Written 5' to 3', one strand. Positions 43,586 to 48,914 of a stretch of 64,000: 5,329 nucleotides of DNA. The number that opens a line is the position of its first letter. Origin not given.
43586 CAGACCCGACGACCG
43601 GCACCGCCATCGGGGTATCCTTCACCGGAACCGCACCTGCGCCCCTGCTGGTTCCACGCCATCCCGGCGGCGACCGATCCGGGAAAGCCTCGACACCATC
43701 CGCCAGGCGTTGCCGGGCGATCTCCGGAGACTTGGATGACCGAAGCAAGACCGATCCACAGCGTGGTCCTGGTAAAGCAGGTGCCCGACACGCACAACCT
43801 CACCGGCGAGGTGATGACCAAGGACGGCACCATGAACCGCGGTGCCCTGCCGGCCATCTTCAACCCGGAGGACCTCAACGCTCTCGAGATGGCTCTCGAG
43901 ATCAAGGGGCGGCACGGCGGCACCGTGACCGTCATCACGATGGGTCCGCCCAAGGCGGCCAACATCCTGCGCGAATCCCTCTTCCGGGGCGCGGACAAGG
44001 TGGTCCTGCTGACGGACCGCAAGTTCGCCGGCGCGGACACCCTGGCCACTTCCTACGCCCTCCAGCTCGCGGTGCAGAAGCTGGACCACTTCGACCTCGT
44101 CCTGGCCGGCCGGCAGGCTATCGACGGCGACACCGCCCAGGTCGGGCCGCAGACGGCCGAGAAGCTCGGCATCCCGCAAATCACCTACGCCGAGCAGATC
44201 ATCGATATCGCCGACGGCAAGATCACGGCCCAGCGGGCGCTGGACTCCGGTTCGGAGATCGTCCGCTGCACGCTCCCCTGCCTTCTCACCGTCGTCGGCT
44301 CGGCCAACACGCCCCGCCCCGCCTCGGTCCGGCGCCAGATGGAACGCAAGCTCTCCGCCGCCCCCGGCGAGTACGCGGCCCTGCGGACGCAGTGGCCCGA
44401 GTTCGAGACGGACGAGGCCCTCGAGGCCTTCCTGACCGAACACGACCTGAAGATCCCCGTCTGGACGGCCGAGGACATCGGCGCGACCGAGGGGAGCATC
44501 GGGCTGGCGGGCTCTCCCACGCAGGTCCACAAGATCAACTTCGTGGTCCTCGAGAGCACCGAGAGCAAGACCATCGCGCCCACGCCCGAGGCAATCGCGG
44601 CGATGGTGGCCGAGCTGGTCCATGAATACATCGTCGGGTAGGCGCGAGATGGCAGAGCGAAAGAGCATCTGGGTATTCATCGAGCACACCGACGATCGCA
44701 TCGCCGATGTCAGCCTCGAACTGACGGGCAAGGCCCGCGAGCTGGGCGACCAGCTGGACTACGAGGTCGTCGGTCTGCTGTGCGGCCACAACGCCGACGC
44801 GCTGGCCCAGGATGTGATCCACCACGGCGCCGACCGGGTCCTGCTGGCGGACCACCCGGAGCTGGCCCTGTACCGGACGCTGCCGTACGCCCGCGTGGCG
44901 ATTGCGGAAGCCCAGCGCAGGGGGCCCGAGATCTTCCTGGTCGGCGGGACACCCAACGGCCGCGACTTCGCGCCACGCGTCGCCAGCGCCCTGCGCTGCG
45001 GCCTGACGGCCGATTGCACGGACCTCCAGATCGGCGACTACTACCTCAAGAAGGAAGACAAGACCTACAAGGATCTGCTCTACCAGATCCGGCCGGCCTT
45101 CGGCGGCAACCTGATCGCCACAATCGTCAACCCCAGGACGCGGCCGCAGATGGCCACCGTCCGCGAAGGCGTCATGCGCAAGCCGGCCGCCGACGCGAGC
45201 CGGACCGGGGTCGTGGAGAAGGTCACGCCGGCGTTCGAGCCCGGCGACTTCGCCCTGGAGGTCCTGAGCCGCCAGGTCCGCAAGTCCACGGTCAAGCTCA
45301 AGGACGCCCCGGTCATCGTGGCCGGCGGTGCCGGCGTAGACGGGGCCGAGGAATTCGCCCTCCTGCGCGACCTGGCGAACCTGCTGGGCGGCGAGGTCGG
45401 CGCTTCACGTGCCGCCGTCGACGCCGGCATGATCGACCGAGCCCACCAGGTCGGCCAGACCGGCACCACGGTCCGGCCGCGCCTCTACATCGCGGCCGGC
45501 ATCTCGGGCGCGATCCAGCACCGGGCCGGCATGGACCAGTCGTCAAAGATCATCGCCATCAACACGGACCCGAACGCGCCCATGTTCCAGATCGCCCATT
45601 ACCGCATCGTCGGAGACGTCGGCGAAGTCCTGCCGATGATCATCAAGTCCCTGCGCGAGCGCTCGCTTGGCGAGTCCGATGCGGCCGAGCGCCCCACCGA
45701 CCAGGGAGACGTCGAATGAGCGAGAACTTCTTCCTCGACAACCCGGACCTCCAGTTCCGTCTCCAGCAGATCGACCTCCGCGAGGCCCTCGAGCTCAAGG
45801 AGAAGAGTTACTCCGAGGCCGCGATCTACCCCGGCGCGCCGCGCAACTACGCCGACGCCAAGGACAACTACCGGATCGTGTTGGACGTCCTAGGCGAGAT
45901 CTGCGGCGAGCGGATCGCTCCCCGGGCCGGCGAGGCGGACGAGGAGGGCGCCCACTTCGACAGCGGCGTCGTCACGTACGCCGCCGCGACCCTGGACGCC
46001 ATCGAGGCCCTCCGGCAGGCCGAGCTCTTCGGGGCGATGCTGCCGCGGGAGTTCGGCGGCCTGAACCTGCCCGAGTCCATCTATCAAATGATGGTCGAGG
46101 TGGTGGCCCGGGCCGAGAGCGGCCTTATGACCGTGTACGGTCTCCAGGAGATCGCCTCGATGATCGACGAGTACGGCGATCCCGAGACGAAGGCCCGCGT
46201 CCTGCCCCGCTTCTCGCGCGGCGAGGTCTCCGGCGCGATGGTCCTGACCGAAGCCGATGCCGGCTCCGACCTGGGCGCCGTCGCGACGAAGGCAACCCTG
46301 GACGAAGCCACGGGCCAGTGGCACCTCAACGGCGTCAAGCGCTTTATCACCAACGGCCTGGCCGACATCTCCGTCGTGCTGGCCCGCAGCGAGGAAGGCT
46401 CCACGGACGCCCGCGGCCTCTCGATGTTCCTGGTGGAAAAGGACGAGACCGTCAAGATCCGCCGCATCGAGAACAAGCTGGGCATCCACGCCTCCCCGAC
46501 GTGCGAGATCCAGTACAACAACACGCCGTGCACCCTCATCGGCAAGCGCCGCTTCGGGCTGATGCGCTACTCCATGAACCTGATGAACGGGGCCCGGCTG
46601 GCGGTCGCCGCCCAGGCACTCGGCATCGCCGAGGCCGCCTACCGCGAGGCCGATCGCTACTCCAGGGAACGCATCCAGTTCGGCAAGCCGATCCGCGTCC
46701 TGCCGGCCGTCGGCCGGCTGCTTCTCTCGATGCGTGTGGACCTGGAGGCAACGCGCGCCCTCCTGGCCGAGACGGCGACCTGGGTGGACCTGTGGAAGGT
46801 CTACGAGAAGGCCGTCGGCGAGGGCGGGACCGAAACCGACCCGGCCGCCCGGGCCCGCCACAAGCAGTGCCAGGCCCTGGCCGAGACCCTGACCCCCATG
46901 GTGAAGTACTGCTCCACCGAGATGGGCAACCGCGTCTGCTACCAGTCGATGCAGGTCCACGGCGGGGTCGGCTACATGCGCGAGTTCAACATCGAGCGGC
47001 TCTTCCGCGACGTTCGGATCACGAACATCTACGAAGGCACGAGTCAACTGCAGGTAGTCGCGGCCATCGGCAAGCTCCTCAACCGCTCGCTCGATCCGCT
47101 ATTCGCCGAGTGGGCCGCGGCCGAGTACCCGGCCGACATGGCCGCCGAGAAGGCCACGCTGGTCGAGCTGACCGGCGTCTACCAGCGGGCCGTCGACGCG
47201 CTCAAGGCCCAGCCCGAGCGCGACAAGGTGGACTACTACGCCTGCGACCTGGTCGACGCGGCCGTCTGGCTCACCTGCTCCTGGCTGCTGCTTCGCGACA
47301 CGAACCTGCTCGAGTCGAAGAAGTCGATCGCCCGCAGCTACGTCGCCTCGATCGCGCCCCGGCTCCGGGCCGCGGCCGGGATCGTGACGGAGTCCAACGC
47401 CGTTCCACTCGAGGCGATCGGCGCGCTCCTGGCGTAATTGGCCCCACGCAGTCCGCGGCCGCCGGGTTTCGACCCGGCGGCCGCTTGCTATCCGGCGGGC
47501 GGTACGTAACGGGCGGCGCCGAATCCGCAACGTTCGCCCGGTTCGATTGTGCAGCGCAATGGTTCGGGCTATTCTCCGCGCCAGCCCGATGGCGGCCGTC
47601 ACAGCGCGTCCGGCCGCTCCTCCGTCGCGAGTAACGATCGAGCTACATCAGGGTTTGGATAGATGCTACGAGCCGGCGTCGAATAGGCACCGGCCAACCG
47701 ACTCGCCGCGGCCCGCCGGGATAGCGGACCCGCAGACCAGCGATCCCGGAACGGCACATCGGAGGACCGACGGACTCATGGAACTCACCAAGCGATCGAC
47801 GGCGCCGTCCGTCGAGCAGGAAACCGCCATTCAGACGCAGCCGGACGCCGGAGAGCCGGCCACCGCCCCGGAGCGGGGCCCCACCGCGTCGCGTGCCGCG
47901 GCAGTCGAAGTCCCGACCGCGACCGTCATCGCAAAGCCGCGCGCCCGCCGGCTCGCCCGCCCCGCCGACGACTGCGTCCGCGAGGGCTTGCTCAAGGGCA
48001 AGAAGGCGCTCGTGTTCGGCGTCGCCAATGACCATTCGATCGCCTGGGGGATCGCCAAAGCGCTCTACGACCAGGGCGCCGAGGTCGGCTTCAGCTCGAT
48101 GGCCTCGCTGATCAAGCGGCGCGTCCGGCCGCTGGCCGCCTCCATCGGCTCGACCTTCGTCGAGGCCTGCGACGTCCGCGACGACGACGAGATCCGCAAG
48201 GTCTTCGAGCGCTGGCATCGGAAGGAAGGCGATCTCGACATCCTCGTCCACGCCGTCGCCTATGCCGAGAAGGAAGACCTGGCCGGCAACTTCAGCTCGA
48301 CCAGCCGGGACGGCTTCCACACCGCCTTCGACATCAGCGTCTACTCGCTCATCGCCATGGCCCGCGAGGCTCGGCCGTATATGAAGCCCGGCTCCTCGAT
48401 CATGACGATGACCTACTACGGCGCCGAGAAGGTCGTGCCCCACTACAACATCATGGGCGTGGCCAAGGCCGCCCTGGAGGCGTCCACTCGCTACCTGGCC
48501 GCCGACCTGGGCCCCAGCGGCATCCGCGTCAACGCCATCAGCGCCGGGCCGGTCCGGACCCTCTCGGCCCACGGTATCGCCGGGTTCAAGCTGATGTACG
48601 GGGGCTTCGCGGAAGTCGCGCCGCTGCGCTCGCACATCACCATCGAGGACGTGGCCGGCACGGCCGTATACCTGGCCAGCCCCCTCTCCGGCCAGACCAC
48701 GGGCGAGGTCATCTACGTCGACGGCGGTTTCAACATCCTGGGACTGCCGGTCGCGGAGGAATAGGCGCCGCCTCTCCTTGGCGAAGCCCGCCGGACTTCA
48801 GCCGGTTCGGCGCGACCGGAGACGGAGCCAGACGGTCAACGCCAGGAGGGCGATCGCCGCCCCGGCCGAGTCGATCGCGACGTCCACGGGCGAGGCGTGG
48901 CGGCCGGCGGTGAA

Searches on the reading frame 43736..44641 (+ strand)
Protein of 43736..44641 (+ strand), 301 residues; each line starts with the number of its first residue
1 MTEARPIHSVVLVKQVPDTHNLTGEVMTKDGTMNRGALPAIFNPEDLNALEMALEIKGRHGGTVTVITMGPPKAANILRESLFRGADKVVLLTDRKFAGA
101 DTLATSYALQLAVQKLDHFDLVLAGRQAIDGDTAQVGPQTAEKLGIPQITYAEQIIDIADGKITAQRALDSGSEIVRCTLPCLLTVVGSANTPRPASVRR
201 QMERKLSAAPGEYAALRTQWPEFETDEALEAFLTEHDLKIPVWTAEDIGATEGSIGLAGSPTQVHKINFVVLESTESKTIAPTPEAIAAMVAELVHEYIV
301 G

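Call 61: search_protein_families(library=pfam, proteins=[window:43736-44641:+], max_evalue=0.00001)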
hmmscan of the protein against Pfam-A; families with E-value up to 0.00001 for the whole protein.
window:43736-44641:+ (301 aa): 1 family
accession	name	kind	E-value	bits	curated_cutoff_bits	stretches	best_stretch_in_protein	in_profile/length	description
PF01012.27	ETF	-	2.1e-43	148.7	26.7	1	32-198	3-167/181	Electron transfer flavoprotein domain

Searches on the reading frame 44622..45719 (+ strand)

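Call 61: search_protein_families(library=pfam, proteins=[window:44622-45719:+], max_evalue=0.00001)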
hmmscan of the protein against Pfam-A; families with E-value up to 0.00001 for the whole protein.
window:44622-45719:+ (365 aa): 2 families
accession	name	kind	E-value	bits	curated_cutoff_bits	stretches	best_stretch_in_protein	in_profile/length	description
PF01012.27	ETF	-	1.4e-44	152.5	26.7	1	16-204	1-179/181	Electron transfer flavoprotein domain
PF00766.25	ETF_alpha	-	1.3e-33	115.2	27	1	225-304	1-80/81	Electron transfer flavoprotein FAD-binding domain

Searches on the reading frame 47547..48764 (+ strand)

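Call 61: search_protein_families(library=pfam, proteins=[window:47547-48764:+], max_evalue=0.00001)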
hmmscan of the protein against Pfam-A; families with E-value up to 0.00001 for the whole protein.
window:47547-48764:+ (405 aa): 3 families
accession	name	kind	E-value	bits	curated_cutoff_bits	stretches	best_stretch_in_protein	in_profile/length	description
PF13561.12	adh_short_C2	-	4.8e-84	282.1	27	1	158-396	1-236/236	Enoyl-(Acyl carrier protein) reductase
PF00106.31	adh_short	-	1.1e-19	71.1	26.6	1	162-339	9-185/195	short chain dehydrogenase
PF23441.1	SDR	-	3.5e-06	27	27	1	262-340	120-198/258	SDR-like rossmann domain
